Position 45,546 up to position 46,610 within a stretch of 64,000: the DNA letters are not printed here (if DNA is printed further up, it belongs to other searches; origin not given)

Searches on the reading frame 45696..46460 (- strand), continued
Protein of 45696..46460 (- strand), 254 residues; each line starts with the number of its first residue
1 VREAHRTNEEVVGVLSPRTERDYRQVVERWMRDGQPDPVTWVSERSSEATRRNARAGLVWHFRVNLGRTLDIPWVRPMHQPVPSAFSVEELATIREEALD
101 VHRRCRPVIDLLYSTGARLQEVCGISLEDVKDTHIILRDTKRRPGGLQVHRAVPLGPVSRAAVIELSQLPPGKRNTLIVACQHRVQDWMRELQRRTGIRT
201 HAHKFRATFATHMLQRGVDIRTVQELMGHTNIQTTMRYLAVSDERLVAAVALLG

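Call 70: search_dna_similar(query=window:45696-46460:-, collection=phages, mode=protein, max_evalue=1e-8, max_rows=15)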
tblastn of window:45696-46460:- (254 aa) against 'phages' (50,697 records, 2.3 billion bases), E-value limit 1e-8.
Records with a match: 33; places in all: 33; records where one place covers at least 80% of the query: 2.
Best place of each record, by identity: <60% 33.
By first word of the organism name: Bacteriophage 7; Listeria 4; Pseudomonas 3; Escherichia 3; Acinetobacter 3; Mycobacterium 2; Enterococcus 2; Vibrio 2; Yersinia 2; Salmonella 2; and 3 more.
By host as written in the record: - 10; Listeria monocytogenes 4; Mycobacterium smegmatis mc2 155 2; Enterococcus faecalis 2; Vibrio alginolyticus 2; Yersinia enterocolitica 324 2; Escherichia coli 520873 2; Homo sapiens 2; and 7 more.
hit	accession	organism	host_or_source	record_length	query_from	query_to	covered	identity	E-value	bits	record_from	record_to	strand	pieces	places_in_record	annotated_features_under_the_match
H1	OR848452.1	Listeria phage LM 4-14-1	Listeria monocytogenes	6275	20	246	89%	25.8%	6e-11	68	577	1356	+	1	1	record has no annotation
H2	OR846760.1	Listeria phage LM 4-11-1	Listeria monocytogenes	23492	20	246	89%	25.8%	6e-11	68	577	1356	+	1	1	record has no annotation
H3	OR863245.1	Pseudomonas phage PfAC11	Pseudomonas aeruginosa 11-7257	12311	60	252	76%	29.4%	6e-9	62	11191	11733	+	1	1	tyrosine-type recombinase/integrase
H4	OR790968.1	Pseudomonas phage PfAC02a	Pseudomonas aeruginosa 02-5135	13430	60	252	76%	29.4%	6e-9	62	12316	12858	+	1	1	tyrosine-type recombinase/integrase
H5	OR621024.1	Pseudomonas phage 99-2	Pseudomonas aeruginosa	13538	60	252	76%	29.4%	6e-9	62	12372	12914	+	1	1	integrase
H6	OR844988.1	Staphylococcus phage SA 1306 Kay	Staphylococcus aureus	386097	45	246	80%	27.8%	2e-16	84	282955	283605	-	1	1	record has no annotation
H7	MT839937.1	Bacteriophage sp.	human fecal samples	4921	52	246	77%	26.9%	6e-9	62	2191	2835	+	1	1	record has no annotation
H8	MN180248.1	Wolbachia phage WO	Wolbachia sp. wRi_AMD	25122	36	238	80%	25.7%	1e-10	67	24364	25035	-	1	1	integrase/recombinase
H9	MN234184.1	Mycobacterium phage IdentityCrisis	Mycobacterium smegmatis mc2 155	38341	105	253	59%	34.9%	2e-9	64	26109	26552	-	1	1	34: tyrosine integrase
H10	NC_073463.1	Mycobacterium phage IdentityCrisis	Mycobacterium smegmatis mc2 155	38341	105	253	59%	34.9%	2e-9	64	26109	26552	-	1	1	34: tyrosine integrase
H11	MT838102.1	Bacteriophage sp.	human fecal samples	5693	64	246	72%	27.9%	2e-10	66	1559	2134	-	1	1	record has no annotation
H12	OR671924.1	Roseobacter phage CRP-810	Roseobacter sp. (CHUG lineage)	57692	104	254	59%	33.5%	4e-13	74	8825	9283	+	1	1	site-specific integrase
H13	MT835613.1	Bacteriophage sp.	human fecal samples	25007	82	239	62%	31.8%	3e-11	69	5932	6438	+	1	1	record has no annotation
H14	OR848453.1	Listeria phage LM 4-14-1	Listeria monocytogenes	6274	59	246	74%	25.7%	9e-11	67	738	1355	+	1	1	record has no annotation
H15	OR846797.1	Listeria phage LM 4-11-1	Listeria monocytogenes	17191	59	246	74%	25.7%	9e-11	67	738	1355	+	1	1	record has no annotation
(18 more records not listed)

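Call 71: search_dna_similar(query=window:45696-46460:-, collection=plasmids, mode=protein, max_evalue=1e-8, max_rows=10)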
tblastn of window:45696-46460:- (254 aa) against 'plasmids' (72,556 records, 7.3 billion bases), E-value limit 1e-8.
Records with a match: 158; places in all: 214; records where one place covers at least 80% of the query: 72.
Best place of each record, by identity: <60% 158.
By first word of the organism name: Bradyrhizobium 21; Clostridium 16; Ralstonia 12; Sinorhizobium 9; Rhizobium 9; Mesorhizobium 6; Acinetobacter 6; Persicobacter 5; Ligilactobacillus 4; Escherichia 3; and 46 more.
By predicted mobility (MOB-suite, as given by PLSDB): non-mobilizable 85; conjugative 47; mobilizable 26.
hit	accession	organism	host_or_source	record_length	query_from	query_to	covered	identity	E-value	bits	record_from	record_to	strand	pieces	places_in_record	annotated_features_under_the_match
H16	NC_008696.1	Thermofilum pendens Hrk 5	-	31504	9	250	95%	30.1%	5e-12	72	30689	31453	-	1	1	tyrosine-type recombinase/integrase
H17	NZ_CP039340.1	Ralstonia pseudosolanacearum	-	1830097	30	248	86%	31.7%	1e-11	71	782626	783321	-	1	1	none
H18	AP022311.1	Burkholderia sp. SFA1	-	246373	15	248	92%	29.5%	7e-9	63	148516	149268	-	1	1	putative integrase/recombinase y4qK | hypothetical protein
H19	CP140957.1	Sinorhizobium meliloti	Medicago lupulina,whole organism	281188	15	253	94%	27.7%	2e-11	71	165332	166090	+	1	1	site-specific integrase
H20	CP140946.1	Sinorhizobium meliloti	Medicago lupulina,whole organism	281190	15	253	94%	27.7%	2e-11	71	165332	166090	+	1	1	site-specific integrase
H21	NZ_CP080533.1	Mesorhizobium sp. AR02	Oxytropis sp.,Cell culture,root nodule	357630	15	251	93%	27.8%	3e-9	64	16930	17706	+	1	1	site-specific integrase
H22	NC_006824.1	Aromatoleum aromaticum EbN1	-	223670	10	251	95%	27.2%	7e-10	66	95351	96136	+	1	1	tyrosine-type recombinase/integrase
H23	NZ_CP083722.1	Bradyrhizobium sp. 41S5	Glycine max cv. AC Glengarry,Cell ...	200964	15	248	92%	27.8%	8e-11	69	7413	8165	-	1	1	tyrosine-type recombinase/integrase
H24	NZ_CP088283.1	Bradyrhizobium quebecense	soybean cv. AC Glengarry,Cell ...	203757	15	248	92%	27.8%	1e-10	69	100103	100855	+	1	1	tyrosine-type recombinase/integrase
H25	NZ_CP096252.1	Bradyrhizobium barranii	Glycine max cv. AC Glengarry,Cell ...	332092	15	248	92%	27.4%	1e-10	69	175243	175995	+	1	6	tyrosine-type recombinase/integrase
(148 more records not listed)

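Call 79: find_encoding_contigs(protein=P0060, flank=10000, max_places=2)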
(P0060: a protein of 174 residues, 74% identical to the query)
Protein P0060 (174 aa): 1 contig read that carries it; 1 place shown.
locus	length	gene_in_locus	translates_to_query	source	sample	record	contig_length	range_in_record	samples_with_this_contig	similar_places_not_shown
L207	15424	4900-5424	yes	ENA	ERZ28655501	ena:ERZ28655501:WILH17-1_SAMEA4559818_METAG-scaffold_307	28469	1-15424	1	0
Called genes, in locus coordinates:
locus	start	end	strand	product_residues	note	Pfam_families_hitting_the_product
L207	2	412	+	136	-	?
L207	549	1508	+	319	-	PF02562:PhoH, PF13604:AAA_30 (weak), PF13245:AAA_19 (weak)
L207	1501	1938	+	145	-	PF02130:YbeY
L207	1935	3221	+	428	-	PF01595:CNNM, PF00571:CBS, PF03471:CorC_HlyC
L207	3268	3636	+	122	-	PF00383:dCMP_cyt_deam_1, PF08211:dCMP_cyt_deam_2 (weak), PF26947:CDL (weak)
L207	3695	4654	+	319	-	PF01791:DeoC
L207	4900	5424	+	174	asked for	-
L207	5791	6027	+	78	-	-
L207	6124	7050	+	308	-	-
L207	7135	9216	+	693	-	-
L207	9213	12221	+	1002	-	PF00270:DEAD (weak), PF04851:ResIII (weak)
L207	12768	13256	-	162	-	-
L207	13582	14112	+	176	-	-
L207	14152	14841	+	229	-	PF00239:Resolvase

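Call 80: search_protein_representatives(protein=window:45696-46460:-)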
Query: 254 residues. Proteins with E-value up to 0.001 (for the whole library): 42806; up to 1e-10: 1275; up to 1e-30: 26. The best 150 are listed.
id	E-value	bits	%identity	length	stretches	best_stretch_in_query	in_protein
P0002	5.5e-145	497.7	92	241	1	15-254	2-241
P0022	2.5e-90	318.7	93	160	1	11-164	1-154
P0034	2.8e-76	272.7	79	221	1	14-169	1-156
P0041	4.3e-67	242.6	78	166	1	14-158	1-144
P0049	5.7e-54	199.6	58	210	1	40-200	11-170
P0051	3.3e-53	197.1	48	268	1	15-253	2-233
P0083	3.4e-53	197.1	46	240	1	13-253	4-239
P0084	1.8e-51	191.4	88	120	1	14-110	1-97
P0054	1.6e-50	188.4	42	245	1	13-254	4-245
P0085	1.1e-42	162.6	86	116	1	53-139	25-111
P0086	1.7e-42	162.0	63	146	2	17-93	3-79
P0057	2.9e-41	158.0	82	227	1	14-102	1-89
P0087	1.3e-40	155.9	48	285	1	70-254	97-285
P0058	1.8e-40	155.4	49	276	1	80-253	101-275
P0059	1.7e-39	152.2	47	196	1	15-203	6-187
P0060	1.0e-38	149.7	75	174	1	100-199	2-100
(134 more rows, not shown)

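Call 92: search_protein_families(library=phrogs, proteins=[window:45696-46460:-], max_evalue=0.001)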
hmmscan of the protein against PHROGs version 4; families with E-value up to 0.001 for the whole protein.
window:45696-46460:- (254 aa): 6 families
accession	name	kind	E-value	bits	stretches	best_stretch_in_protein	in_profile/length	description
phrog_1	-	integration and excision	2.9e-31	110.4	1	19-252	186-446/611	integrase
phrog_216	-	integration and excision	2.2e-27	96.9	1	79-252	49-235/301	integrase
phrog_7269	-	integration and excision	1.3e-12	48.4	1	183-252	11-80/89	integrase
phrog_7685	-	integration and excision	4.5e-08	33.9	1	184-243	166-225/240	integrase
phrog_23271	-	unknown function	4.7e-06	27.5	1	196-244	5-53/67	-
phrog_34557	-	integration and excision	0.00073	20.3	0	193-249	118-174/183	integrase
